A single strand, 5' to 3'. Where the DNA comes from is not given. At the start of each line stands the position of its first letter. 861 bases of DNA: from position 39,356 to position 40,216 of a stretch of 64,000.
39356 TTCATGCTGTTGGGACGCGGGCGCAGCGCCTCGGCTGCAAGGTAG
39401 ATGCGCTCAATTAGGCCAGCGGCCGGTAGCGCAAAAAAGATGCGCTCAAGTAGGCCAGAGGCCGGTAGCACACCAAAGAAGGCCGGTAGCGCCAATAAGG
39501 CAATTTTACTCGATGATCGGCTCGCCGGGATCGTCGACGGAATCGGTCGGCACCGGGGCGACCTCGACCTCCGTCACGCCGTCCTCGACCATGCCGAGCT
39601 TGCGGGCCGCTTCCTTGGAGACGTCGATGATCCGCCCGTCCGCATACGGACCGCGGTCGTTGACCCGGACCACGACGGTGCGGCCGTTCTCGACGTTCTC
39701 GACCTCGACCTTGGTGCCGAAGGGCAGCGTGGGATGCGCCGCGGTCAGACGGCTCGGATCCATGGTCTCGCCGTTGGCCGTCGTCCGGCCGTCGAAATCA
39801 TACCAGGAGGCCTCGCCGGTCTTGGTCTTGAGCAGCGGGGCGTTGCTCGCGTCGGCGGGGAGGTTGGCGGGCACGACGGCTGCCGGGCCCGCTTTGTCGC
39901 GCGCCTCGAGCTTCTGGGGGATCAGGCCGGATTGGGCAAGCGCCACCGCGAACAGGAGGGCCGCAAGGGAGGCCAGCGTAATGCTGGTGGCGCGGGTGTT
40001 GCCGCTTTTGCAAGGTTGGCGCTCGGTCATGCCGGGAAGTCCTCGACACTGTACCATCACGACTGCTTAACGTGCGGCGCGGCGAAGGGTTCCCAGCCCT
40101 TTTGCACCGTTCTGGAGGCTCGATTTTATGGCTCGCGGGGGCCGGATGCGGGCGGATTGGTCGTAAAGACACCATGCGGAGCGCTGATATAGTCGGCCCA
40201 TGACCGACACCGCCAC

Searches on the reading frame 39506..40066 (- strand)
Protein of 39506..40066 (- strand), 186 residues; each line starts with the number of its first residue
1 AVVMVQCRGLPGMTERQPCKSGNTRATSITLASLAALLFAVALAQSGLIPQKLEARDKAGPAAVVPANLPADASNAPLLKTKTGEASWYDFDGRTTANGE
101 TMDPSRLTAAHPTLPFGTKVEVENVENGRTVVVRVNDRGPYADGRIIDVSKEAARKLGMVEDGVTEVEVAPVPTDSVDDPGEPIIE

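Call 37: search_protein_families(library=ncbifam, proteins=[window:39506-40066:-], max_evalue=1e-15)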
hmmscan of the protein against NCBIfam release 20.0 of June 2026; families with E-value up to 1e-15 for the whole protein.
window:39506-40066:- (186 aa): 3 families
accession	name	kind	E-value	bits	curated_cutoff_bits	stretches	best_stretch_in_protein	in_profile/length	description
TIGR00413.1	rlpA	subfamily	1e-35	123.6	82.15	1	84-170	1-89/208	septal ring lytic transglycosylase RlpA family protein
NF047735.1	MPL36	exception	6.7e-33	114.6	430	1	59-170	69-182/305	RlpA family plasminogen-binding lipoprotein MPL36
NF007953.1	PRK10672.1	equivalog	8.7e-30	104.5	201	1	81-172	77-170/362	endolytic peptidoglycan transglycosylase RlpA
